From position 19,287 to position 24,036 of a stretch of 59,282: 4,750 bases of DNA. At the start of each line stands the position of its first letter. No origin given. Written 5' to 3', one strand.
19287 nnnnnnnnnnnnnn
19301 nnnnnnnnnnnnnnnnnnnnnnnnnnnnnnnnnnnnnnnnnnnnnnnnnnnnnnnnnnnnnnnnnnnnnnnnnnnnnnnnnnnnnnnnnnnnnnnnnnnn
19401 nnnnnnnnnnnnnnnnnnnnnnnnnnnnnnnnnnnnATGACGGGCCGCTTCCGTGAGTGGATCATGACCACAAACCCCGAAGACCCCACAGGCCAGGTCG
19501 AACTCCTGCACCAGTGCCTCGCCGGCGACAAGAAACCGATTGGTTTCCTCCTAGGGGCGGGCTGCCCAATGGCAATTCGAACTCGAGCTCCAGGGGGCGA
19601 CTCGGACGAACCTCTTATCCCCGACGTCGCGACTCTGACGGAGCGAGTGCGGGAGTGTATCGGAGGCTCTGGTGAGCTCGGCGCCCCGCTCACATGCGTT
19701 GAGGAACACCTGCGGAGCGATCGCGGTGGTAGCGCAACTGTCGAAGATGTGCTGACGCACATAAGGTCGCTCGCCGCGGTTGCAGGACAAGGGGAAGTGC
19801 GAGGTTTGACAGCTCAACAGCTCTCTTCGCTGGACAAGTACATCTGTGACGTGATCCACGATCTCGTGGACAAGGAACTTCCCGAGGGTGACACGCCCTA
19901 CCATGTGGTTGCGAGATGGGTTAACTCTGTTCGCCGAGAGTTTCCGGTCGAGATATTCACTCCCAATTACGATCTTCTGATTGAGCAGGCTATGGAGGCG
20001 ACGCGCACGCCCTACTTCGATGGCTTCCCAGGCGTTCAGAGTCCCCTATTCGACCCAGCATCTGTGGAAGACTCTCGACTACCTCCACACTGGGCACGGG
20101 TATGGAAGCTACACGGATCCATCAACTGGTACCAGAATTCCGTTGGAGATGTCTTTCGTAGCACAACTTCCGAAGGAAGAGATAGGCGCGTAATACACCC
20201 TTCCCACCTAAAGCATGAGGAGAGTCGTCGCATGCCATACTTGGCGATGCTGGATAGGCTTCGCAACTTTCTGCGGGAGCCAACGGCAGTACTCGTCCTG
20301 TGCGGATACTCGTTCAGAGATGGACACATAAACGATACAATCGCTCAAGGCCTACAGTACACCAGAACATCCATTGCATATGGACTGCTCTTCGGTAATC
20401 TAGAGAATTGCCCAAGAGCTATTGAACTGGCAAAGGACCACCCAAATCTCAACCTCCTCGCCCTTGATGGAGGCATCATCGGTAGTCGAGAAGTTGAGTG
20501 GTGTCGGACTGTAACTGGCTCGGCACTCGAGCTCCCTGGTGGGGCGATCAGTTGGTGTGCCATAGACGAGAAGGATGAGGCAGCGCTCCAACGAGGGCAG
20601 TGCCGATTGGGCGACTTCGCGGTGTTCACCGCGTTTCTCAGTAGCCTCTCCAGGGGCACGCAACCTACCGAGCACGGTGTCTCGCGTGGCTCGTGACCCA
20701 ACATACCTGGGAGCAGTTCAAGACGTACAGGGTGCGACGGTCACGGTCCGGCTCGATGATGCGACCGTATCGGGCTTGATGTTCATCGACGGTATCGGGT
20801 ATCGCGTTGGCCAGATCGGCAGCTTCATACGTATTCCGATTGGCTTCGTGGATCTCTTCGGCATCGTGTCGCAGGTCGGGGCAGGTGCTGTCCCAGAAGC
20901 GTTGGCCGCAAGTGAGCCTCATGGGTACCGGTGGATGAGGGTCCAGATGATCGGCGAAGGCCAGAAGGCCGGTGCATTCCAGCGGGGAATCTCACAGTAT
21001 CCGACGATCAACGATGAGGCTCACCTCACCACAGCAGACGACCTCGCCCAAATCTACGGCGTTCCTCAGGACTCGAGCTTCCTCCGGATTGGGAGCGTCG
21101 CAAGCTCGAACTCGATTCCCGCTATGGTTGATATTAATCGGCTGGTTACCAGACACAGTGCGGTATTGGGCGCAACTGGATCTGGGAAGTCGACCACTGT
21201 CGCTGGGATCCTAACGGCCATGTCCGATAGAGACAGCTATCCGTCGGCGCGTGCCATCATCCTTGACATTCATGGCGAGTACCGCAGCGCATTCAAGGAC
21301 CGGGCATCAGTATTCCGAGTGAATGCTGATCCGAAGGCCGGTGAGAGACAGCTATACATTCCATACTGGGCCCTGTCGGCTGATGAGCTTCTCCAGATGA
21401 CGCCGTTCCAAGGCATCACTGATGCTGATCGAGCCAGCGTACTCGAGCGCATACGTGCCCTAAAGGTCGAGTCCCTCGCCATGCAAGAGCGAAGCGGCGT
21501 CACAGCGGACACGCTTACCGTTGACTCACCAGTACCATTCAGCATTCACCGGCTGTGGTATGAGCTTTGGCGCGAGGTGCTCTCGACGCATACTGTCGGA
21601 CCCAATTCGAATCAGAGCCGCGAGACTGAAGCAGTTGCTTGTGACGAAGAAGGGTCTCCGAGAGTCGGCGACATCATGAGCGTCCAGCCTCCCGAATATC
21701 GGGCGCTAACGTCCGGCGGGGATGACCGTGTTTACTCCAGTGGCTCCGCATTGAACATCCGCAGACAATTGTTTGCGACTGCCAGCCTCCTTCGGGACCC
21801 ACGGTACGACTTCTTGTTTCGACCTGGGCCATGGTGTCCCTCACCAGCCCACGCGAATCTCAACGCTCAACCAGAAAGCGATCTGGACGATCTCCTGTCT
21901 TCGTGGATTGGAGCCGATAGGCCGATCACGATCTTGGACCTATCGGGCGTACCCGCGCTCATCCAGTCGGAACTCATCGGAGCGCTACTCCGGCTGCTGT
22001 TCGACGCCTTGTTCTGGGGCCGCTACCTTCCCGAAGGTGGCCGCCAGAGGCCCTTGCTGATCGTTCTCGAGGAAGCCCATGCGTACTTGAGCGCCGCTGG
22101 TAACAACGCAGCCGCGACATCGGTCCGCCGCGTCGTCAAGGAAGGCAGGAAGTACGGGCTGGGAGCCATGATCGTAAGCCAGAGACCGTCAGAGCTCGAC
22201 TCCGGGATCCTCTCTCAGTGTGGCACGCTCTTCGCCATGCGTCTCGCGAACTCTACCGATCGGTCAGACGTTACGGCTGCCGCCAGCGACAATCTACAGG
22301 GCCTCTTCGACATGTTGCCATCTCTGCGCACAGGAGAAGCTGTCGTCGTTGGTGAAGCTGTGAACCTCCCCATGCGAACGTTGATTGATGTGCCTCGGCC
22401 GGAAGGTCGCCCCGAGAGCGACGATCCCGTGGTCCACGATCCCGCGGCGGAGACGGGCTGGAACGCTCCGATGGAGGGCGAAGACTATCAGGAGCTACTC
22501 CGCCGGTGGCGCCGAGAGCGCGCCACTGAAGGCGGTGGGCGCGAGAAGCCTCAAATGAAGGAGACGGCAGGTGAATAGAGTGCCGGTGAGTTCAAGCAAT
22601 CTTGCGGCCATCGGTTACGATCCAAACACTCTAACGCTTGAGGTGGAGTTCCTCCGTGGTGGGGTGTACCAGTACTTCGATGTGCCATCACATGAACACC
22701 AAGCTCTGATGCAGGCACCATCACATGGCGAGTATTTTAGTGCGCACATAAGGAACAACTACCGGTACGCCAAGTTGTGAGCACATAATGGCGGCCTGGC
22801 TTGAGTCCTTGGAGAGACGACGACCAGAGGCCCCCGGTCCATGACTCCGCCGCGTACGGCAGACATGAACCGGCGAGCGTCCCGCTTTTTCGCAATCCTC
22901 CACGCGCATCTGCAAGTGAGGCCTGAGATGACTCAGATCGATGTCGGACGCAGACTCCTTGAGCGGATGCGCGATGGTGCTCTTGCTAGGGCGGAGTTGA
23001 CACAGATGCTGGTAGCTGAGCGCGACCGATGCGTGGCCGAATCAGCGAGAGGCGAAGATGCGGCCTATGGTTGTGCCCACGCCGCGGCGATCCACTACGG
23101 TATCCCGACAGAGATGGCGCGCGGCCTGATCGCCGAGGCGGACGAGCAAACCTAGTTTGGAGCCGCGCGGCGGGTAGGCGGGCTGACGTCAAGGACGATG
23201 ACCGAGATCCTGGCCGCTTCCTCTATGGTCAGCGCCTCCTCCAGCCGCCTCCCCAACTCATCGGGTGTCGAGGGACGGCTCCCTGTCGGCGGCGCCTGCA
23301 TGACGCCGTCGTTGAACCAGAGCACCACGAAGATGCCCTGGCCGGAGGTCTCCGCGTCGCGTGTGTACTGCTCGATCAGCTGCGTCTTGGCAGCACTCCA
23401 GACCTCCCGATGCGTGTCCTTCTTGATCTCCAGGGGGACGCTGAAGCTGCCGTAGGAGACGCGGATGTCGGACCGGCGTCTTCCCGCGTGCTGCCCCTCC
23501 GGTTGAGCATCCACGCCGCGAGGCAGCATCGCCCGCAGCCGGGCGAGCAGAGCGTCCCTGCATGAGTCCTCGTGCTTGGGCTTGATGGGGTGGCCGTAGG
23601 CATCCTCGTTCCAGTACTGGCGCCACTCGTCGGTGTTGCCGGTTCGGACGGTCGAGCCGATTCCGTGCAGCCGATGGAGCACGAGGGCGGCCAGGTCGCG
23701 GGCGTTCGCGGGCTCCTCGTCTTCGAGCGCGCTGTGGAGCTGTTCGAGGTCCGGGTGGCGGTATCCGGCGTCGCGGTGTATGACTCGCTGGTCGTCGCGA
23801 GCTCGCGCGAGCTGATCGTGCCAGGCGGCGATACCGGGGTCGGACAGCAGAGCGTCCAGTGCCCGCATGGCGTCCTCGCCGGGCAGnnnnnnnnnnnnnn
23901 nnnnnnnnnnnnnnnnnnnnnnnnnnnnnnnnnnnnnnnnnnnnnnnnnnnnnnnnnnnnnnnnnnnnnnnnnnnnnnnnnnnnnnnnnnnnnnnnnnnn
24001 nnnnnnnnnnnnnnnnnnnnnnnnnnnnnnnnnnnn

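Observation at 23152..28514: Two-ATPase operon: AAA_14/DUF4143 ATPase coupled to a giant STAND NTPase with a C-terminal nuclease-like module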

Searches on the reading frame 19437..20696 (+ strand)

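Call 6: search_protein_families(library=pfam, proteins=[window:19437-20696:+], max_evalue=0.01)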
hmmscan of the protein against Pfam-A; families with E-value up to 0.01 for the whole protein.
window:19437-20696:+ (419 aa): 1 family
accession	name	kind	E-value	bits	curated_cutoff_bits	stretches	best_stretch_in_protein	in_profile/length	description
PF13289.12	SIR2_2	-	2.9e-13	50.5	24.5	1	172-307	2-107/141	SIR2-like domain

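Call 7: search_protein_families(library=padloc, proteins=[window:19437-20696:+], max_evalue=0.01)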
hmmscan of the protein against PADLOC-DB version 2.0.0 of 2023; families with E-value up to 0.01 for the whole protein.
window:19437-20696:+ (419 aa): 28 families (the best 25 are shown)
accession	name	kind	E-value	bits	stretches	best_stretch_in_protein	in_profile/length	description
PDLC04094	SIR2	-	7.5e-126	418.5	1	16-411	5-383/399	-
PDLC04093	SIR2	-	2.9e-113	376.8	1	14-408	4-388/395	-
PDLC04088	SIR2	-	4.2e-29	99.9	1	166-314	169-322/390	-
PDLC04084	SIR2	-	1.8e-28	98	1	35-309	43-334/414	-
PDLC02414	Aga_SIR2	-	6.1e-23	79.6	1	125-310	76-250/313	-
PDLC02408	Aga_SIR2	-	9e-21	72.3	1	123-310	103-279/343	Class II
PDLC04087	SIR2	-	1.2e-20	71.6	1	170-310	132-278/343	-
PDLC04081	SIR2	-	2.8e-18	64.2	1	148-304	114-283/345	-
PDLC04090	SIR2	-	6.7e-18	63.1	1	172-306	191-339/426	-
PDLC04092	SIR2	-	2.4e-17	61.3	1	145-305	91-248/318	-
PDLC04075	SIR2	-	5.9e-17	59.5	1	171-307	188-336/414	-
PDLC02186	SIR2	-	5.9e-15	53.2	1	173-307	166-325/412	-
PDLC04076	SIR2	-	1.3e-14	52.2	1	173-307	166-322/406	-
PDLC04096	SIR2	-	1.7e-14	51.9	1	171-304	23-160/230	-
PDLC04079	SIR2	-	6.7e-14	49.3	1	170-311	185-349/430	-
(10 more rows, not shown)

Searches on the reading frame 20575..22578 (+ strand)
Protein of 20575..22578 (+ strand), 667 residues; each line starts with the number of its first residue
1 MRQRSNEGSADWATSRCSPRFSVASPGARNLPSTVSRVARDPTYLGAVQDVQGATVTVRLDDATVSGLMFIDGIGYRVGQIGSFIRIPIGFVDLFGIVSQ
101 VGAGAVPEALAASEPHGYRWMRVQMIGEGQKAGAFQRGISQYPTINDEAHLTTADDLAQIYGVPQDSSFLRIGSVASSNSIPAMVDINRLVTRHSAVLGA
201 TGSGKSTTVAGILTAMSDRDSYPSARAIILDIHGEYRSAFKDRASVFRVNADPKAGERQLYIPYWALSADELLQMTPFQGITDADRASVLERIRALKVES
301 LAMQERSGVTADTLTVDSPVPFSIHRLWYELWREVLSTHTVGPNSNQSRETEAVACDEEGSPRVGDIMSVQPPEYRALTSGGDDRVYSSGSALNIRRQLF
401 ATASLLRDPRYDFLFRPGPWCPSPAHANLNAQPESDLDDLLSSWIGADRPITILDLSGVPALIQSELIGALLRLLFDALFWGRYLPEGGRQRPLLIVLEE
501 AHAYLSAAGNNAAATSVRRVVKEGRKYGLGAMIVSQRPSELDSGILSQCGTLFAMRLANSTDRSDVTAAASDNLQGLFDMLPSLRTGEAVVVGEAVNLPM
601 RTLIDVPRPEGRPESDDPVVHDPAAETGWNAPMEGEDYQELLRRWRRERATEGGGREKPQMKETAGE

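Call 6: search_protein_families(library=pfam, proteins=[window:20575-22578:+], max_evalue=0.01)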
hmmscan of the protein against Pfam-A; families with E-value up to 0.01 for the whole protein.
window:20575-22578:+ (667 aa): 6 families
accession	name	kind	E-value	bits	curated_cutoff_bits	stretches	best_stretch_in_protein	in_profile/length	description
PF01935.23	DUF87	-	1.3e-31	110.8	23.2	1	171-474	2-219/220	Helicase HerA, central domain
PF05872.18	HerA_C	-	1.3e-09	37.7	22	1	432-591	199-361/502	Helicase HerA-like C-terminal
PF10412.15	TrwB_AAD_bind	-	3e-08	33.4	20.5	1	188-243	11-62/387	Type IV secretion-system coupling protein DNA-binding domain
PF01580.24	FtsK_SpoIIIE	-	0.00045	20.2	24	1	183-216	31-63/221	FtsK/SpoIIIE family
PF12846.13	AAA_10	-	0.0047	16.4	27.5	0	192-243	21-67/362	AAA-like domain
PF13191.12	AAA_16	-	0.0054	17.7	32.6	0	196-302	28-103/167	AAA ATPase domain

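Call 7: search_protein_families(library=padloc, proteins=[window:20575-22578:+], max_evalue=0.01)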
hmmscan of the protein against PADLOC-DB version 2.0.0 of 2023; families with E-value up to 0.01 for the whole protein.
window:20575-22578:+ (667 aa): 20 families
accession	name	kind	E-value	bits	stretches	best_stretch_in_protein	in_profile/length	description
PDLC04105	HerA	-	2.3e-150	499.9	1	40-649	7-573/576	-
PDLC04098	HerA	-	2.8e-74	248.9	2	431-646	462-684/686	-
PDLC04102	HerA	-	2.2e-64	216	2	45-273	10-264/654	-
PDLC02188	HerA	-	1.8e-57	193.5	1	131-618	82-554/578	-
PDLC04104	HerA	-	8.7e-55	184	2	406-615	144-345/379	-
PDLC04106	HerA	-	1.1e-54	184.2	2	451-621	471-643/667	-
PDLC04100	HerA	-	2.1e-50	170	2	447-620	398-569/580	-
PDLC02185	HerA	-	5.2e-50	168.8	2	450-620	407-575/585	-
PDLC04103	HerA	-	8e-46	154.5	2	435-619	383-569/579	-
PDLC04097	HerA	-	3.8e-39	132.8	2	44-273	7-249/618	-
PDLC04101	HerA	-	2.5e-36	123.3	1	122-334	89-311/400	-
PDLC04107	HerA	-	4.8e-28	96.1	1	120-323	88-305/306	-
PDLC04140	mad8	-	9.4e-24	82.5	2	470-602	176-297/314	mads_8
PDLC04099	HerA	-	9.4e-20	68.8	1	121-238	89-212/214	-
PDLC01055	HerA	-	2.6e-11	41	2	140-238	106-201/532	Type III coevolved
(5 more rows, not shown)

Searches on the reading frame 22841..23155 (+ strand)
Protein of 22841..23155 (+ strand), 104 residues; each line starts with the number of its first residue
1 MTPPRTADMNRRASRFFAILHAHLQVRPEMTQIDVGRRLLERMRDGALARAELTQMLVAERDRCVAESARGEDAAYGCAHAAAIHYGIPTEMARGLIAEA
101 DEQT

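Call 6: search_protein_families(library=pfam, proteins=[window:22841-23155:+], max_evalue=0.01)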
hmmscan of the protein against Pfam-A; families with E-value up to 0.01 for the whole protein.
window:22841-23155:+ (104 aa): 0 families

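Call 7: search_protein_families(library=padloc, proteins=[window:22841-23155:+], max_evalue=0.01)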
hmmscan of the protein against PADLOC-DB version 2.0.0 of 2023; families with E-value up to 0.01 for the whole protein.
window:22841-23155:+ (104 aa): 0 families

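Call 9: search_protein_families(library=ncbifam, proteins=[window:22841-23155:+], max_evalue=0.1)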
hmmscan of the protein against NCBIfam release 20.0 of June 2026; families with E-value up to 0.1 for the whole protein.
window:22841-23155:+ (104 aa): 0 families

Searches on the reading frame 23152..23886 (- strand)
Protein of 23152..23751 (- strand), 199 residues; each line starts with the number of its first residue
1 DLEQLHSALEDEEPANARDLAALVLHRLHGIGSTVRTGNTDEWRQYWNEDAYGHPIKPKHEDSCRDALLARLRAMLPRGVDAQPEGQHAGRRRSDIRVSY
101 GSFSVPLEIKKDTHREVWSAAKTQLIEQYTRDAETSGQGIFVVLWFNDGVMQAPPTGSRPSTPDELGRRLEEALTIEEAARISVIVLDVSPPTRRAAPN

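Call 12: search_protein_families(library=pfam, proteins=[window:23152-23751:-], max_evalue=10)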
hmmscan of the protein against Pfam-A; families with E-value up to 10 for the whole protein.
window:23152-23751:- (199 aa): 1 family
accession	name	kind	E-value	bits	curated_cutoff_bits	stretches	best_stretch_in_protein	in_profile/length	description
PF05189.18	RTC_insert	-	0.19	12.6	23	1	127-174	49-97/102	RNA 3'-terminal phosphate cyclase (RTC), insert domain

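Call 44: predict_structure(alignment_id=A2)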
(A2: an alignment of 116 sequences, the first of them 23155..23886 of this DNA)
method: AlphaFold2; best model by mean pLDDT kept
length: 244 residues; sequences in the alignment: 116
mean_pLDDT: 85.3   pTM: 0.74
mean pLDDT of the five models: 85.3, 85.0, 84.7, 83.8, 82.2
residues with pLDDT >= 90: 137; 70-90: 70; 50-70: 31; < 50: 6
segments of 3 or more residues with pLDDT < 50: none
pLDDT, mean of each block of 10 residues (from residue 1): 73 87 84 69 52 68 93 94 85 93 94 96 92 71 93 95 92 79 94 89 94 95 93 83 50
secondary structure, 60 per line:
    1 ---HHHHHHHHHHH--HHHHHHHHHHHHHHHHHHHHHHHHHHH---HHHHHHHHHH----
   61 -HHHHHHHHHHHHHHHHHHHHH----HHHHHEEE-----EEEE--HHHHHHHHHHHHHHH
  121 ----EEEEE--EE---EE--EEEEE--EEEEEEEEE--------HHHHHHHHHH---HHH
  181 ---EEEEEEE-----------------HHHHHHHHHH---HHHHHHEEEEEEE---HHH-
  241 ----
elements in order: H4-14 H17-43 H47-56 H62-82 H87-91 E92-94 E100-103 H106-120 E125-129 E141-145 E148-156 H165-174 E184-190 H208-217 H221-226 E227-233

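Call 48: fold_search(model_id=the predicted structure, library=pdb)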
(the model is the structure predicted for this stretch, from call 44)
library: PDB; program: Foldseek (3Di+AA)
matches with E <= 10: 749; with E <= 0.001: 0
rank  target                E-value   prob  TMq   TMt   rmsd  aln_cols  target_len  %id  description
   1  3bm3_B                7.0e-03  0.80  0.26  0.25  13.8       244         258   10  Restriction endonuclease PspGI-substrate DNA complex (released 2008-09-16)
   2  8q3z_A                1.1e-02  0.87  0.34  0.21  16.9       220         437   10  Crystal structure of cA4-bound Can2 from Thermoanaerobacter brockii (released 2023-11-22)
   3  8q44_A                1.3e-02  0.80  0.32  0.20  17.5       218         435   10  Crystal structure of cA4-bound Can2 (E364R) in complex with oligo-T DNA (released 2023-11-22)
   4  6sce_A                1.5e-02  0.96  0.32  0.14   7.5       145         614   19  Structure of a Type III CRISPR defence DNA nuclease activated by cyclic oligoadenylate (released 2020-02-19)
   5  8q3y_A                1.8e-02  0.60  0.31  0.19  22.4       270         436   11  Crystal structure of apo Can2 from Thermoanaerobacter brockii (released 2023-11-22)
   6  6p4w_B                2.1e-02  0.82  0.25  0.18   7.8       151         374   10  XPB helicase in a complex with truncated Bax1 from Sulfurisphaera tokodaii at 2.96 Angstrom resolution (released 2020-06-03)
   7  3bm3_A                2.1e-02  0.51  0.26  0.25  15.4       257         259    8  Restriction endonuclease PspGI-substrate DNA complex (released 2008-09-16)
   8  5lhc_B                2.2e-02  0.75  0.32  0.16  12.5       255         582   10  The structure of D456A mutant of Nt.BspD6I nicking endonuclease at 0.24 nm resolution . (released 2017-08-16)
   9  6p4o_F                2.4e-02  0.66  0.24  0.14   8.4       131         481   15  Complex of XPB helicase with Bax1 endonuclease from Sulfurisphaera tokodaii at 3.15 Angstroms resolution (released 2020-06-03)
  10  8q43_A                2.9e-02  0.75  0.33  0.22  16.2       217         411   10  Crystal structure of cA4-bound Can2 (E341A) in complex with oligo-C DNA (released 2023-11-22)
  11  6ut7_G                3.0e-02  0.91  0.32  0.20   6.4       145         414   12  Fitted model for the tetradecameric assembly of Thermococcus gammatolerans McrB AAA+ hexamers with bound McrC (released 2020-10-21)
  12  4dav_A                3.0e-02  0.82  0.30  0.31   9.2       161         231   12  The structure of Pyrococcus Furiosus SfsA in complex with DNA (released 2014-10-01)
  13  8q41_A                3.0e-02  0.75  0.33  0.21  16.7       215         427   10  Crystal structure of Can2 (E341A) bound to cA4 and TTTAAA ssDNA (released 2023-11-22)
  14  6p4o_D                3.4e-02  0.77  0.22  0.13   6.5       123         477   11  Complex of XPB helicase with Bax1 endonuclease from Sulfurisphaera tokodaii at 3.15 Angstroms resolution (released 2020-06-03)
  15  8q41_B                3.4e-02  0.75  0.33  0.21  15.3       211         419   11  Crystal structure of Can2 (E341A) bound to cA4 and TTTAAA ssDNA (released 2023-11-22)
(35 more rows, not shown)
